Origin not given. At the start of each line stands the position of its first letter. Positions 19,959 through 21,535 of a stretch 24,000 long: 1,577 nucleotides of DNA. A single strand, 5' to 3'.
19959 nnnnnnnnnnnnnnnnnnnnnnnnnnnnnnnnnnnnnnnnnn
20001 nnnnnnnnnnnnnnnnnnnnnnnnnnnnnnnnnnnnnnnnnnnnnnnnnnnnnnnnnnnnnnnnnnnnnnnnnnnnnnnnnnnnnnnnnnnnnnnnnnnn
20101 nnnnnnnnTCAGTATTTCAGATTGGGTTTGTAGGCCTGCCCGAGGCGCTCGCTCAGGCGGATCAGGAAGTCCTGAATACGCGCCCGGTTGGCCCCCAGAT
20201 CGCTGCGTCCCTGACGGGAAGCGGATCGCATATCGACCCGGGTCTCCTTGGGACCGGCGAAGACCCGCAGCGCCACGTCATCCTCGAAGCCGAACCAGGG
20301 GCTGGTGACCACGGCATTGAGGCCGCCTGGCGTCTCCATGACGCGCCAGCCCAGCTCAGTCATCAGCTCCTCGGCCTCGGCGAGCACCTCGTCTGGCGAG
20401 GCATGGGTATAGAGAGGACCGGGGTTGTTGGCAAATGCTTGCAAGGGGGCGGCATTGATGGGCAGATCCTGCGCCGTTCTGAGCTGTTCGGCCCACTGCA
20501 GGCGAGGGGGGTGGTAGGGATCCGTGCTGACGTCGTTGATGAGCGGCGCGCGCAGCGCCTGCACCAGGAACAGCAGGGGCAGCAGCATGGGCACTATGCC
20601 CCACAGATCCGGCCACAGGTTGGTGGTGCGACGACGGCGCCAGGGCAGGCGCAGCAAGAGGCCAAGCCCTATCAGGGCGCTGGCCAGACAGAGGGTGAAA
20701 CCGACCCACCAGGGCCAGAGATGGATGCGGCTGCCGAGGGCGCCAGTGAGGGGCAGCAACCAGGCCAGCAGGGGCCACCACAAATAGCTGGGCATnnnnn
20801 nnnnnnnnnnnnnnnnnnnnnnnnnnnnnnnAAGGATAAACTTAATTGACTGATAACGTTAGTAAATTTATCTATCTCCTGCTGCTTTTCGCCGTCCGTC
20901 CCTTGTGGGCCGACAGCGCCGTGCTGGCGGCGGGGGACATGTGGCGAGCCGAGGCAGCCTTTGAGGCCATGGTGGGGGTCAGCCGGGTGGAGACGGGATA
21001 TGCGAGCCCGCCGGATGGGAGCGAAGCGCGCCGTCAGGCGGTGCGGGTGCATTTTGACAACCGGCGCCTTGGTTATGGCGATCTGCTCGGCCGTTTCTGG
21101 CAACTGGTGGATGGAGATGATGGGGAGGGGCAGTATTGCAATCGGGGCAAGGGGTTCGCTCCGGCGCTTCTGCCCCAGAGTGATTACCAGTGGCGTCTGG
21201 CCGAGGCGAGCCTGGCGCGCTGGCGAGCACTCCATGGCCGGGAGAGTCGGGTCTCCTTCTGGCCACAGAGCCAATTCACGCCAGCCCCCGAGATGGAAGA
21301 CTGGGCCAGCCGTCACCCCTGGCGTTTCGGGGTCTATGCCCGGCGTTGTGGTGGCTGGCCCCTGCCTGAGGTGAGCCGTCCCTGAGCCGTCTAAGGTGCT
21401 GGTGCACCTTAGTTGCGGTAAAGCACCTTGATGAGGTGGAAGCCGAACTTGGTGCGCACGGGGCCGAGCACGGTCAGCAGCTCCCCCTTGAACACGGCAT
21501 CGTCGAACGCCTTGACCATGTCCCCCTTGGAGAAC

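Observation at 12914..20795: ynj-like cluster rebuilt around a membrane-tethered disulfide reductase: candidate uncharacterised import/redox/lipid-transfer system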

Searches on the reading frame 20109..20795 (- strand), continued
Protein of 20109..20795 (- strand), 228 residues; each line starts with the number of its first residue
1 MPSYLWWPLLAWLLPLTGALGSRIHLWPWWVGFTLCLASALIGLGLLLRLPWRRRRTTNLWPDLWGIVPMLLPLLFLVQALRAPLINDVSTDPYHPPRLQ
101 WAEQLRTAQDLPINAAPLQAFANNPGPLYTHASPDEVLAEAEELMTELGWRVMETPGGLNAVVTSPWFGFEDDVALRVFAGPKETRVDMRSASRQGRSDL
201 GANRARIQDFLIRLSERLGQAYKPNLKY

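Call 86: find_encoding_contigs(protein=P0393, flank=10000, max_places=1)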
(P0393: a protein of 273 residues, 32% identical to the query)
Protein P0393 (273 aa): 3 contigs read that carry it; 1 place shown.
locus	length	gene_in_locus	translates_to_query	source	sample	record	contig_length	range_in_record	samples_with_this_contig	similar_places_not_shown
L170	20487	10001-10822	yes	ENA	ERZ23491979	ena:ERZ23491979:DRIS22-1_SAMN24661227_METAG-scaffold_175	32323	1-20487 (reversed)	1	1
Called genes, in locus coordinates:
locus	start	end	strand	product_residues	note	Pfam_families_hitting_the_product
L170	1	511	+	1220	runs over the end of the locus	PF11965:DUF3479, PF02514:CobN-Mg_chel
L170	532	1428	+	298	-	PF00142:Fer4_NifH, PF01656:CbiA, PF02374:ArsA_ATPase, PF13614:AAA_31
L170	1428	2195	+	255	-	PF13489:Methyltransf_23 (weak), PF13649:Methyltransf_25, PF13847:Methyltransf_31, PF08241:Methyltransf_11, PF08242:Methyltransf_12, PF07109:Mg-por_mtran_C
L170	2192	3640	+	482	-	PF07690:MFS_1, PF03209:PUCC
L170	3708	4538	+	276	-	PF03967:PRCH, PF05239:PRC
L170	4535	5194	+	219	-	PF03703:bPH_2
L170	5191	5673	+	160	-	PF27124:PuhC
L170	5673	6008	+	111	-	-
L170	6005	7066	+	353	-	PF02915:Rubrerythrin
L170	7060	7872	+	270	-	PF12291:DUF3623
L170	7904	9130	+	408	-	PF00155:Aminotran_1_2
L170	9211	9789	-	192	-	PF00127:Copper-bind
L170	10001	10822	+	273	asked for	PF07386:DUF1499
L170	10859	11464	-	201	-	PF01066:CDP-OH_P_transf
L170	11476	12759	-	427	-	PF01773:Nucleos_tra2_N, PF07670:Gate, PF07662:Nucleos_tra2_C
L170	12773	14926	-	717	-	PF09335:VTT_dom, PF01134:GIDA (weak), PF01266:DAO (faint), PF07992:Pyr_redox_2, PF13738:Pyr_redox_3 (faint), PF13434:Lys_Orn_oxgnase (weak), PF00070:Pyr_redox, PF02852:Pyr_redox_dim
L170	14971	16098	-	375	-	PF07992:Pyr_redox_2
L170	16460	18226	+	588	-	PF00664:ABC_membrane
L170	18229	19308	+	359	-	PF25919:BSH_CusB (faint), PF25994:HH_AprE (weak), PF25876:HH_MFP_RND (faint)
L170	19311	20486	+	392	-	?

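Call 97: predict_structure(alignment_id=A8)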
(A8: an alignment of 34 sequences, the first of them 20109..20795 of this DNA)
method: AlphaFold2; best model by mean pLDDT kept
length: 228 residues; sequences in the alignment: 34
mean_pLDDT: 70.5   pTM: 0.63
mean pLDDT of the five models: 70.5, 68.2, 65.2, 65.0, 64.0
residues with pLDDT >= 90: 21; 70-90: 81; 50-70: 114; < 50: 12
segments of 3 or more residues with pLDDT < 50: 224-228
pLDDT, mean of each block of 10 residues (from residue 1): 59 59 53 68 69 53 60 62 63 78 63 59 73 91 92 87 73 87 87 67 81 86 45
secondary structure, 60 per line:
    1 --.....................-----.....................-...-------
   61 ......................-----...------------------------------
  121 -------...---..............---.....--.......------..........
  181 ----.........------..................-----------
elements in order: H3-23 H29-49 H61-82 E88-90 E128-130 H134-147 E151-155 E158-164 E171-180 E185-193 H200-217

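Call 100: fold_search(model_id=the predicted structure, library=pdb)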
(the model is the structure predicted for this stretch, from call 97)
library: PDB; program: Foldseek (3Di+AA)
matches with E <= 10: 1380; with E <= 0.001: 15
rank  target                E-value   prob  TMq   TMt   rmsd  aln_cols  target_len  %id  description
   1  4eai_A                1.4e-04  1.00  0.35  0.74   3.4       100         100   15  Co-crystal structure of an AMPK core with AMP (released 2012-06-06)
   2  2v8q_A                2.0e-04  1.00  0.34  0.68   5.0       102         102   14  Crystal structure of the regulatory fragment of mammalian AMPK in complexes with AMP (released 2007-09-25)
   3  2y8l_A                2.3e-04  1.00  0.33  0.67   5.1       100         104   13  Structure of the regulatory fragment of mammalian aMPK in complex with two ADP (released 2011-03-16)
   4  8bik_A                2.6e-04  1.00  0.34  0.18  16.7       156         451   12  Crystal structure of human AMPK heterotrimer in complex with allosteric activator C455 (released 2024-05-15)
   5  2ehb_D                2.9e-04  1.00  0.35  0.60   3.1       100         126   17  The structure of the C-terminal domain of the protein kinase AtSOS2 bound to the calcium sensor AtSOS3 (released 2007-09-25)
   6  4eak_A                3.8e-04  1.00  0.33  0.75   2.9        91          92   14  Co-crystal structure of an AMPK core with ATP (released 2012-06-06)
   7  5ezv_A                4.1e-04  1.00  0.33  0.18  15.7       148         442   13  X-ray crystal structure of AMP-activated protein kinase alpha-2/alpha-1 RIM chimaera (alpha-2(1-347)/alpha-1(349-401)/ (released 2016-03-09)
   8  2ya3_A                4.6e-04  1.00  0.32  0.66   5.1        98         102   14  STRUCTURE OF THE REGULATORY FRAGMENT OF MAMMALIAN AMPK IN COMPLEX WITH COUMARIN ADP (released 2011-03-16)
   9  4eag_A                5.1e-04  1.00  0.33  0.69   4.8       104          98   12  Co-crystal structure of an chimeric AMPK core with ATP (released 2012-06-06)
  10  6c9j_A                6.1e-04  1.00  0.34  0.22  13.6       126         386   13  AMP-activated protein kinase bound to pharmacological activator R734 (released 2018-11-28)
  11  8bik_D                7.2e-04  1.00  0.32  0.17  16.8       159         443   14  Crystal structure of human AMPK heterotrimer in complex with allosteric activator C455 (released 2024-05-15)
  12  6b1u_C                7.2e-04  1.00  0.35  0.18  17.4       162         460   15  Structure of full-length human AMPK (a2b1g1) in complex with a small molecule activator SC4 (released 2018-04-25)
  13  7myj_C                8.6e-04  1.00  0.34  0.18  16.6       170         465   12  Structure of full length human AMPK (a2b1g1) in complex with a small molecule activator MSG011 (released 2022-06-29)
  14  4zhx_C                9.1e-04  1.00  0.31  0.17  17.3       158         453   16  Novel binding site for allosteric activation of AMPK (released 2016-03-09)
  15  2laf_MODEL_1_A        9.7e-04  1.00  0.31  0.56   4.7       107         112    9  NMR solution structure of the N-terminal domain of the E. coli lipoprotein BamC (released 2011-06-01)
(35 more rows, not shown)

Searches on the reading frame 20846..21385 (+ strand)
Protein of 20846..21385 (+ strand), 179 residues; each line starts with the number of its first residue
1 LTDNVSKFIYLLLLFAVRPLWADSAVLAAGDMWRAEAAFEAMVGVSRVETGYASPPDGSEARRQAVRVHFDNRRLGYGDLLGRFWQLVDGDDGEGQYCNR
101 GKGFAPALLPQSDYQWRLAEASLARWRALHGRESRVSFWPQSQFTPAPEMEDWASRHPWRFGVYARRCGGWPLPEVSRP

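Call 56: search_protein_families(library=pfam, max_evalue=0.001, proteins=[window:20846-21385:+])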
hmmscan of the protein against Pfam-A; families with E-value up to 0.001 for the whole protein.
window:20846-21385:+ (179 aa): 1 family
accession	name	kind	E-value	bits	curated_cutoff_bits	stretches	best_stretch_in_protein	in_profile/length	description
PF01625.27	PMSR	-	1.9e-14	54.6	23.7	1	25-149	2-138/153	Peptide methionine sulfoxide reductase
